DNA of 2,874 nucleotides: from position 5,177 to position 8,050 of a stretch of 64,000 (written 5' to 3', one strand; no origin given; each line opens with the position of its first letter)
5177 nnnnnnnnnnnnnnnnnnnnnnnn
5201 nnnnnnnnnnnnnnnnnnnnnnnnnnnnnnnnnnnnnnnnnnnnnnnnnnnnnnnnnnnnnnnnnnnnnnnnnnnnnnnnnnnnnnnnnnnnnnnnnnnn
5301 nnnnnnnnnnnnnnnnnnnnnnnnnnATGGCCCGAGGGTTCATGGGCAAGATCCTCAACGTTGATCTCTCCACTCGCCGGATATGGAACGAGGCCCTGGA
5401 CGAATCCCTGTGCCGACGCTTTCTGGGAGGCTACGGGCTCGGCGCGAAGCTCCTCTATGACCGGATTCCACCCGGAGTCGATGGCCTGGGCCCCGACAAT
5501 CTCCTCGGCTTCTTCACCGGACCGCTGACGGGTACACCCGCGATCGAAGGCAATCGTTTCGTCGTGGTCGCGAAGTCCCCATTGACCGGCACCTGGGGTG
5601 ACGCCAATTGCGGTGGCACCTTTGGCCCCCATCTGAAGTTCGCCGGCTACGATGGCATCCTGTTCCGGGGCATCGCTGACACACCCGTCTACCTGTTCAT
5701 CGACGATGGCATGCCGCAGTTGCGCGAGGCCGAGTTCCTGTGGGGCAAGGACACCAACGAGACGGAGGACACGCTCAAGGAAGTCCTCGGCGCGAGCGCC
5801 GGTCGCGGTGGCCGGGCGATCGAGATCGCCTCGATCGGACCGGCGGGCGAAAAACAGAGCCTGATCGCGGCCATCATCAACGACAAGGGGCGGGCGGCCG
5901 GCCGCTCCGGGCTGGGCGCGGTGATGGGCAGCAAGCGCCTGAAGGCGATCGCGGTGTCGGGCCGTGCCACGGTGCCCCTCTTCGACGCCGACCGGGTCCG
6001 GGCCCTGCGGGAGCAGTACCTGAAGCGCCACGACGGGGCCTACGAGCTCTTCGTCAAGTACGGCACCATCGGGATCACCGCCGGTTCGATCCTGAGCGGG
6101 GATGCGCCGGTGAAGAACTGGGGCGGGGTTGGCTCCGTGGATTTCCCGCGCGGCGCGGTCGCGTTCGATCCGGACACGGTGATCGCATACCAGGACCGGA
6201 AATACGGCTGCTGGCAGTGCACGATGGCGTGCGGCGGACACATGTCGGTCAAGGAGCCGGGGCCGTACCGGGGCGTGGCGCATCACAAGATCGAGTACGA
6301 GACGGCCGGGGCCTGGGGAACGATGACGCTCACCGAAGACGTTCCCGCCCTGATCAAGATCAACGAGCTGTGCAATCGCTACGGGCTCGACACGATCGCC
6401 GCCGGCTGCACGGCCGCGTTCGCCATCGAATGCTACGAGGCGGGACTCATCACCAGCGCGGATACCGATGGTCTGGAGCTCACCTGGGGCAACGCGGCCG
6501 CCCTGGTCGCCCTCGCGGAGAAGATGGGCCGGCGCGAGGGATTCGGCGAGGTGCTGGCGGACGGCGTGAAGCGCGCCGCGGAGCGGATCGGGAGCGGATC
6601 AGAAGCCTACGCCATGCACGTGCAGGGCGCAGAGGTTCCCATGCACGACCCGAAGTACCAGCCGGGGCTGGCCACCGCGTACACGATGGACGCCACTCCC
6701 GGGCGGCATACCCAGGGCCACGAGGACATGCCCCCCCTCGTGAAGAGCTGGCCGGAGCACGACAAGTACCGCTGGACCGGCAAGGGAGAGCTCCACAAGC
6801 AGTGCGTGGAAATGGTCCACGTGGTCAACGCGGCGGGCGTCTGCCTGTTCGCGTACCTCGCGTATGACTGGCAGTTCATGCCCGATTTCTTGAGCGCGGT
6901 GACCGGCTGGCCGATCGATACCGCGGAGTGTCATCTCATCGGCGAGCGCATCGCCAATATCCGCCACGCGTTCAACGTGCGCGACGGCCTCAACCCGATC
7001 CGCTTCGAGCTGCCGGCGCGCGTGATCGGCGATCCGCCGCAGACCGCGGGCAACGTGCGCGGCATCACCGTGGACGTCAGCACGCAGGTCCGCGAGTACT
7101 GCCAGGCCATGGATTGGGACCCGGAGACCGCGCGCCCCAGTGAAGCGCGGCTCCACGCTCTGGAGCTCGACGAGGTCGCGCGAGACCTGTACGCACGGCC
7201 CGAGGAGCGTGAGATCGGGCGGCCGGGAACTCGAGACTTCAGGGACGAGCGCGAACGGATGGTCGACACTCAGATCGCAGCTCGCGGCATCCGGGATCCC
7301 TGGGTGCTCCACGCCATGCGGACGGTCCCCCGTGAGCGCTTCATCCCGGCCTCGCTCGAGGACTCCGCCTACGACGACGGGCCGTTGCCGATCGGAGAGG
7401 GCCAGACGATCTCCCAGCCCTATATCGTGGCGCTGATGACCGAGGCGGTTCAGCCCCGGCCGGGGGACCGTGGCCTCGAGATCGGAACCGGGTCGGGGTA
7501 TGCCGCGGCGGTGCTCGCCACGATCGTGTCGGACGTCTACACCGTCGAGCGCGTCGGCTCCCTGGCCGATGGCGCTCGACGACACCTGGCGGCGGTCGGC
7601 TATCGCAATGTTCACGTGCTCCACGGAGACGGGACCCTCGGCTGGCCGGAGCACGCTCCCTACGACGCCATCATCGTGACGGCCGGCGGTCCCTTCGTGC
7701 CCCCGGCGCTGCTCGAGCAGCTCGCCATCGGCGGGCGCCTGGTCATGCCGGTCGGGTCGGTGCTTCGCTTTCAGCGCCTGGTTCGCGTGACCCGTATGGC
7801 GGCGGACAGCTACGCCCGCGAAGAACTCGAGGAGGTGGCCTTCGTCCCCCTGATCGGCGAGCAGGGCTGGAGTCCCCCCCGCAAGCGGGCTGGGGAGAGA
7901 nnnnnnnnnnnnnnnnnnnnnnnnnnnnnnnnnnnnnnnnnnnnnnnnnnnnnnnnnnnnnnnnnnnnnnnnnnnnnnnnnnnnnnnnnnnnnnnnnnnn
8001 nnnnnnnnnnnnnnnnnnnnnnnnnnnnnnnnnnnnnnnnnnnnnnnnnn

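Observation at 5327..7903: Aldehyde:ferredoxin oxidoreductase fused in frame to a PIMT domain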

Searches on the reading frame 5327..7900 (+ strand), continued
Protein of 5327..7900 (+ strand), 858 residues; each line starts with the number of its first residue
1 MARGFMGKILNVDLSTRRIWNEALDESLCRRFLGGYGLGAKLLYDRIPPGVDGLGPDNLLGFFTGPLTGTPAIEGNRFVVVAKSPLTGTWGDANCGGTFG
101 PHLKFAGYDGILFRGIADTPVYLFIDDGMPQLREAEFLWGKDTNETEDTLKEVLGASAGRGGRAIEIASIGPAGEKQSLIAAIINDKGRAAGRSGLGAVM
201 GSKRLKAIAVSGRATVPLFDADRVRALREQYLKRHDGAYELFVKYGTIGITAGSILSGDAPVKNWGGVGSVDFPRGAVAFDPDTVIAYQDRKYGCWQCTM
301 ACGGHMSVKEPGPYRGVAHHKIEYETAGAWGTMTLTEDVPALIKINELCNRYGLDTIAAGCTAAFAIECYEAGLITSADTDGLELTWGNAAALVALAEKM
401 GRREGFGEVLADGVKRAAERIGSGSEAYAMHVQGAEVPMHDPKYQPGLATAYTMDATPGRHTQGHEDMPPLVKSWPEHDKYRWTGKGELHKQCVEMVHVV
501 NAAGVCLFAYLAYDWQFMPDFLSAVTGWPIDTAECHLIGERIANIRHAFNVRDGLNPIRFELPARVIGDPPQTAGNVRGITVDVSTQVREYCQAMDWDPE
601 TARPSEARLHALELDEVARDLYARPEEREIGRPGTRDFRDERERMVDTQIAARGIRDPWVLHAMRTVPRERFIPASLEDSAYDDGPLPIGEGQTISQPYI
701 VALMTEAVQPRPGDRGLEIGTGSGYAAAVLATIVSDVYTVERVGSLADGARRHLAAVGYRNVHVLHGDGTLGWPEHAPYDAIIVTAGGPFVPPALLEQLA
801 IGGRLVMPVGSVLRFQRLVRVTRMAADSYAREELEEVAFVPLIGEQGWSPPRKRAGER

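Call 41: search_solved_structures(query=window:5327-7900:+, max_evalue=1e-10, show_alignments=1)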
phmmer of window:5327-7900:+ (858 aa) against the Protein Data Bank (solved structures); distinct sequences matched with E-value up to 1e-10: 19.
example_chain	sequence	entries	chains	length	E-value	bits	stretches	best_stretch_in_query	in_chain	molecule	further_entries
1aor_A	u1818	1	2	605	5.6e-101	342.3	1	4-608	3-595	ALDEHYDE FERREDOXIN OXIDOREDUCTASE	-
9mqx_D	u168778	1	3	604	8.7e-100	338.4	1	4-618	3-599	Aldehyde:ferredoxin oxidoreductase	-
9g7j_A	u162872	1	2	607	7.3e-97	328.7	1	4-617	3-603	Aldehyde ferredoxin oxidoreductase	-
8c0z_A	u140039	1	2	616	7.4e-89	302.2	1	4-603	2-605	Aldehyde:ferredoxin oxidoreductase,tungsten-containing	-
9q1t_A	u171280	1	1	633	5.9e-79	269.4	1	4-598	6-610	Tungsten-dependent aldehyde oxidoreductase WOR83 from Haloferax volcanii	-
1b25_A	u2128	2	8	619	7.8e-70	239.3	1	4-618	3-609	PROTEIN (FORMALDEHYDE FERREDOXIN OXIDOREDUCTASE) | FORMALDEHYDE FERREDOXIN OXIDOREDUCTASE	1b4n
4z3w_A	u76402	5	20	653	1.5e-56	195.3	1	6-430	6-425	Benzoyl-CoA reductase, putative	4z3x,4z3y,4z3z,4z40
6x6u_A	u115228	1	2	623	2.9e-56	194.4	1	5-465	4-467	Formaldehyde:ferredoxin oxidoreductase wor5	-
6x1o_A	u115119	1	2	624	2.9e-56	194.3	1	5-466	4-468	Formaldehyde:ferredoxin oxidoreductase wor5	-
4l7v_A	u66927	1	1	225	4.8e-51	177.1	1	643-844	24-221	Protein-L-isoaspartate O-methyltransferase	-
3lbf_A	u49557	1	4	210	7.8e-51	176.4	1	646-843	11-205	Protein-L-isoaspartate O-methyltransferase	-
1jg1_A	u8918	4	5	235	1.6e-49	172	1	645-849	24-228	protein-L-isoaspartate O-methyltransferase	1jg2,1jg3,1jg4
2yxe_A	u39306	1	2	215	1.9e-46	161.9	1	637-848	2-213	Protein-L-isoaspartate O-methyltransferase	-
4o29_A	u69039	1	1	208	1.2e-40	142.7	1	655-842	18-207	Protein-L-isoaspartate O-methyltransferase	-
8qby_t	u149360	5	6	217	4e-28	101.2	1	637-807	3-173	Protein-L-isoaspartate O-methyltransferase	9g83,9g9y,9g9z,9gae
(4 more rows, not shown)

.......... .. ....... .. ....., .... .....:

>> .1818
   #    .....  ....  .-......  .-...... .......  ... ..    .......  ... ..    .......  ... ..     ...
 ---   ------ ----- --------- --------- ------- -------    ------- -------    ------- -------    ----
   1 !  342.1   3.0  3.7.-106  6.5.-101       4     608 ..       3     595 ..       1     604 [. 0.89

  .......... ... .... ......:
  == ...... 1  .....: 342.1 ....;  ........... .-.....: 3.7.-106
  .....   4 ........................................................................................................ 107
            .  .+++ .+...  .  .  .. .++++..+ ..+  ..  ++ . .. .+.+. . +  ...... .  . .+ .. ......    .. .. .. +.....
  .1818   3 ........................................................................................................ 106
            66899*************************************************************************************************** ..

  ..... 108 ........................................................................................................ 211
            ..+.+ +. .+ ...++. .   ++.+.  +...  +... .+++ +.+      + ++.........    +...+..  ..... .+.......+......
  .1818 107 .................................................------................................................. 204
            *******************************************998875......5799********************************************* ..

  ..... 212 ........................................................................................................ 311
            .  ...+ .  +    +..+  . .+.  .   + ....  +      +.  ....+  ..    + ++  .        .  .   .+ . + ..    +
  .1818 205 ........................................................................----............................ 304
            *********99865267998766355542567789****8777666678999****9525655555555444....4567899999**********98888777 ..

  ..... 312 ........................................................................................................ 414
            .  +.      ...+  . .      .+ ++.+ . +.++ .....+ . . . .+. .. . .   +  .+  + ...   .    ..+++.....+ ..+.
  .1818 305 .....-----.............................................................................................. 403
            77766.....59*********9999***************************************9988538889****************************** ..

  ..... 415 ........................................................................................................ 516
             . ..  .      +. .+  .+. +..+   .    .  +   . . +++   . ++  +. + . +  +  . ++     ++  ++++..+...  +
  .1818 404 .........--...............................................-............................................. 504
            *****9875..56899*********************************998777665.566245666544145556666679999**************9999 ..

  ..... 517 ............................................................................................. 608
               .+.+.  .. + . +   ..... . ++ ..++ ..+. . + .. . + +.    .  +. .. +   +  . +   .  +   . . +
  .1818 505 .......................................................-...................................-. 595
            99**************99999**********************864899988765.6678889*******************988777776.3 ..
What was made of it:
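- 6209..6232 (+): C295-x2-C298-x3-C302, three of the four [4Fe-4S] cysteine ligands. The fourth, C506, is at nt 6842-6844. Aligned to C288/C291/C295/C494 of 1AOR (call 41).
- On AOR family (tungsten or molybdenum pyranopterin aldehyde:ferredoxin oxidoreductase): The match to 1AOR covers residues 4-608 (call 41).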

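Call 52: predict_structure(alignment_id=A1)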
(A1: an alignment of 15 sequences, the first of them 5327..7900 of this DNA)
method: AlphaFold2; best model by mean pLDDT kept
length: 858 residues; sequences in the alignment: 15
mean_pLDDT: 39.0   pTM: 0.33
mean pLDDT of the five models: 39.0, 36.3, 36.0, 35.4, 35.0
residues with pLDDT >= 90: 0; 70-90: 57; 50-70: 123; < 50: 678
segments of 3 or more residues with pLDDT < 50: 1-6, 24-101, 170-203, 213-219, 235-344, 346-358, 410-519, 521-592, 624-858
pLDDT, mean of each block of 10 residues (from residue 1): 39 77 49 29 36 25 21 35 31 28 55 63 78 76 61 69 59 33 22 28 51 46 56 46 37 42 26 32 37 32 25 26 26 42 46 46 57 71 75 71 56 43 33 30 23 20 22 21 23 23 26 40 43 40 28 22 26 24 35 54 63 54 47 40 45 40 37 32 26 21 22 25 31 33 37 41 33 28 31 32 34 35 38 36 26 29
secondary structure, 60 per line:
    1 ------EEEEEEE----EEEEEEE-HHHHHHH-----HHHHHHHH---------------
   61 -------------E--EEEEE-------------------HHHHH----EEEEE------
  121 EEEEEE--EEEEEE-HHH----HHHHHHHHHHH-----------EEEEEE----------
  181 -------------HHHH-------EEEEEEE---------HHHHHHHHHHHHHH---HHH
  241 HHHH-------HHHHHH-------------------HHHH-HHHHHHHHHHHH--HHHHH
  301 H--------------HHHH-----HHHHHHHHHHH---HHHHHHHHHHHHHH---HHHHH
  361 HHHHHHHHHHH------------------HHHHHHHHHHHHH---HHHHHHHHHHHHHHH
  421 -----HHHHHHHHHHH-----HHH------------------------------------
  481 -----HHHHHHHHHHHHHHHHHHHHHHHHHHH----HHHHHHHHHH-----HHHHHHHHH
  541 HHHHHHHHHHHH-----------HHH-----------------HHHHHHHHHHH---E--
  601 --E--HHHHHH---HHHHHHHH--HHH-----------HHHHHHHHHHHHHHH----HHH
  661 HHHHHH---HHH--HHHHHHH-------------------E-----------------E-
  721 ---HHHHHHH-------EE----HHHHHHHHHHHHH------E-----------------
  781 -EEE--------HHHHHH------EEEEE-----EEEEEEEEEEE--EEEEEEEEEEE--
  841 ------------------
elements in order (helices of 4 or more, strands of 3 or more residues): E7-13 E18-24 H26-32 H38-45 E77-81 H101-105 E110-114 E121-126 E129-134 H143-153 E165-170 H194-197 E205-211 H221-234 H238-244 H252-257 H277-280 H282-293 H296-301 H316-319 H325-335 H339-352 H356-371 H390-402 H406-420 H426-436 H486-512 H517-526 H532-552 H584-594 H606-611 H615-622 H639-653 H658-666 H675-681 H724-730 H744-756 E782-784 H793-798 E805-809 E815-825 E828-838
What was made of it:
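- The structure prediction failed (pLDDT 39, call 52), so no statement about domain contacts is possible.
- Tried and rejected: AlphaFold2 on the 15-sequence alignment A1 gave mean pLDDT 39 and pTM 0.33 (call 52).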

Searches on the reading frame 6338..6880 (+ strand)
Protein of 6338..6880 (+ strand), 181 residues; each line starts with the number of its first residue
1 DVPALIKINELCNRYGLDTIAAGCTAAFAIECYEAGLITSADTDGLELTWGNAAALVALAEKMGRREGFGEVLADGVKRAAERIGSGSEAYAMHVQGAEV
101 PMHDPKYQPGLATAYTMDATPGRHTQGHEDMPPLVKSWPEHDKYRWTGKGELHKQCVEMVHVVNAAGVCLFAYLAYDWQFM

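Call 68: search_solved_structures(query=window:6338-6880:+, max_evalue=0.00001, show_alignments=5)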
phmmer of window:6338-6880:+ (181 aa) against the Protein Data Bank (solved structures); distinct sequences matched with E-value up to 0.00001: 9.
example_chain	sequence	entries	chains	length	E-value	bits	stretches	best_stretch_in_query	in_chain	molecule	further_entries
9g7j_A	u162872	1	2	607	5e-24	88.6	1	1-173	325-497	Aldehyde ferredoxin oxidoreductase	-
9mqx_D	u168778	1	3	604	2.3e-22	83.2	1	3-177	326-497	Aldehyde:ferredoxin oxidoreductase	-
8c0z_A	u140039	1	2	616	2.4e-21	79.9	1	1-176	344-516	Aldehyde:ferredoxin oxidoreductase,tungsten-containing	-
1aor_A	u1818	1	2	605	7.5e-20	75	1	1-173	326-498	ALDEHYDE FERREDOXIN OXIDOREDUCTASE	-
9q1t_A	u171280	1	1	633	8.5e-16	61.8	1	10-173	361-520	Tungsten-dependent aldehyde oxidoreductase WOR83 from Haloferax volcanii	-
6x6u_A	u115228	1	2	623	1.3e-12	51.4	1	5-110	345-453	Formaldehyde:ferredoxin oxidoreductase wor5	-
6x1o_A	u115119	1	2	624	1.3e-12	51.4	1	5-110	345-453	Formaldehyde:ferredoxin oxidoreductase wor5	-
4z3w_A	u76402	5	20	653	3e-10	43.7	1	6-94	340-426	Benzoyl-CoA reductase, putative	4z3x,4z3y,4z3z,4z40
1b25_A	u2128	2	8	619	1.9e-09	41.1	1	8-125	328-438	PROTEIN (FORMALDEHYDE FERREDOXIN OXIDOREDUCTASE) | FORMALDEHYDE FERREDOXIN OXIDOREDUCTASE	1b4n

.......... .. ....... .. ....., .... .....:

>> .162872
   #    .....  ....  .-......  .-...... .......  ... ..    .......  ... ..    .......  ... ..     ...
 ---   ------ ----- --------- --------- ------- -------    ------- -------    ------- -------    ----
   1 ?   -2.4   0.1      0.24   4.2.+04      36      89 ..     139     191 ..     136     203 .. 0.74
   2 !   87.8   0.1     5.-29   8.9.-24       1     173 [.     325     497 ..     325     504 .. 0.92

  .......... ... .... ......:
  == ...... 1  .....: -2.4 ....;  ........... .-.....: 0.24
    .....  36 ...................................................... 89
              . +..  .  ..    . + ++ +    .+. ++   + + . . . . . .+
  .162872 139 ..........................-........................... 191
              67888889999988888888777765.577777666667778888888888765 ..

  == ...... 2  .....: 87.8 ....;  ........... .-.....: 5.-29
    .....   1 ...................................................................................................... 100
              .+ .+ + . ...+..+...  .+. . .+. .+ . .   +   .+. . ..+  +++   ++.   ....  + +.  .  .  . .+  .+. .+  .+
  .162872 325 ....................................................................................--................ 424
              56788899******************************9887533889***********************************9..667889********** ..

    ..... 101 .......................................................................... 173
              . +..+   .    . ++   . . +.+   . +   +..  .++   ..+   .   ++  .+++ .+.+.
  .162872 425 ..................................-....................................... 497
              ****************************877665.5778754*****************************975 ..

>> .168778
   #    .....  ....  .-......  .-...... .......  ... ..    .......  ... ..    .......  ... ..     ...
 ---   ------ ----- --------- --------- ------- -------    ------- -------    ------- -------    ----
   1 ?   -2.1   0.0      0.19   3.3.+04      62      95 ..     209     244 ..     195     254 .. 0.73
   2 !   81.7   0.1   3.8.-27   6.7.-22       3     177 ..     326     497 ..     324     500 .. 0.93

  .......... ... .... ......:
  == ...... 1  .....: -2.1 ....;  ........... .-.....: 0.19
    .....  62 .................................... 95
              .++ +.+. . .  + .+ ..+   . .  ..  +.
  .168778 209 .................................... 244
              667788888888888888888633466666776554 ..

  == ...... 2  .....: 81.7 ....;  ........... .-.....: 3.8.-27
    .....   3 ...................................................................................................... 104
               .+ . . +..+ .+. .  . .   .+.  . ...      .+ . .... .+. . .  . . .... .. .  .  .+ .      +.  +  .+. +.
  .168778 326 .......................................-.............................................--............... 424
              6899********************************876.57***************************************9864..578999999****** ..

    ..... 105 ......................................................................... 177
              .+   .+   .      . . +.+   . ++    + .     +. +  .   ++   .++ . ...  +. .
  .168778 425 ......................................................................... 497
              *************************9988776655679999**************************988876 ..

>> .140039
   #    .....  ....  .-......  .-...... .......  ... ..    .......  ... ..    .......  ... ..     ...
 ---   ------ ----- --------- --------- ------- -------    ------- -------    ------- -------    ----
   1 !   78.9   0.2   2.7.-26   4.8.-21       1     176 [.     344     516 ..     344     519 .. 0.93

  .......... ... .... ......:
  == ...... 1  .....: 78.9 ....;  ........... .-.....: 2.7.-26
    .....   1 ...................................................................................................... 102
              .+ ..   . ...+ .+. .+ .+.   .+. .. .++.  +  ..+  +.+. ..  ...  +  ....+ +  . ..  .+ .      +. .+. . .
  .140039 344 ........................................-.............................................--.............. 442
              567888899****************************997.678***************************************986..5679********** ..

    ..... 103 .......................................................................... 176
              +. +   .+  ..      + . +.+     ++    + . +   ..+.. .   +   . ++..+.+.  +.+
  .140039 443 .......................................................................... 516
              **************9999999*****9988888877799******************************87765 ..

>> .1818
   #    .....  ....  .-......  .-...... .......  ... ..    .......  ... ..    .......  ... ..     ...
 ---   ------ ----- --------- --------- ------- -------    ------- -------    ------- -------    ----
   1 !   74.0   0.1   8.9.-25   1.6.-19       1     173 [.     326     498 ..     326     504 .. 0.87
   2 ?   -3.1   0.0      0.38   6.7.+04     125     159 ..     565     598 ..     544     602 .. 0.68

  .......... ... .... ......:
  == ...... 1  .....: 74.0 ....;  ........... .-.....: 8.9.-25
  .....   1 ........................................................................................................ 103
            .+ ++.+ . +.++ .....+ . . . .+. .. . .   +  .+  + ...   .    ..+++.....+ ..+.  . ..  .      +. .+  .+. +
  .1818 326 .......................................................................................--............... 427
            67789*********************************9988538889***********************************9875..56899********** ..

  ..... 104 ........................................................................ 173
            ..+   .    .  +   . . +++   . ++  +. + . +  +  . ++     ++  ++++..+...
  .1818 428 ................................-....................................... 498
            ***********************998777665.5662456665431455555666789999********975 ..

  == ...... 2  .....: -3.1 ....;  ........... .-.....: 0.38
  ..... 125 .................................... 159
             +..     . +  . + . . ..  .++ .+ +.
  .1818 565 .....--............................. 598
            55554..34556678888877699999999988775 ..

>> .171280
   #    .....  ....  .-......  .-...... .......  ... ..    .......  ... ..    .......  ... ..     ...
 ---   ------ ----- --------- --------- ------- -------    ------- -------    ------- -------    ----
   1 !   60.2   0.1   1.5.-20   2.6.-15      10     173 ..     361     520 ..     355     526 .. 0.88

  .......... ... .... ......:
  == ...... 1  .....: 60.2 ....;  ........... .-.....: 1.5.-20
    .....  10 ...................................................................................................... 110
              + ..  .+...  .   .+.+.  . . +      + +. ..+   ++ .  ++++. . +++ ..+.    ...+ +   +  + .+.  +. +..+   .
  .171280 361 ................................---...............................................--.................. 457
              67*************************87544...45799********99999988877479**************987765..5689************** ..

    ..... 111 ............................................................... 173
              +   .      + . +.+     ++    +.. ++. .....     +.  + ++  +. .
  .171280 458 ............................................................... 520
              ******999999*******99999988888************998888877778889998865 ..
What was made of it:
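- On AOR family: Motif 2 is NAAGVCL, with Asn501 where all five solved AORs have Asp (call 68).
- N501 replaces the Asp of the second pterin motif found in all five solved AORs (call 68); this is shared with unfused relatives.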
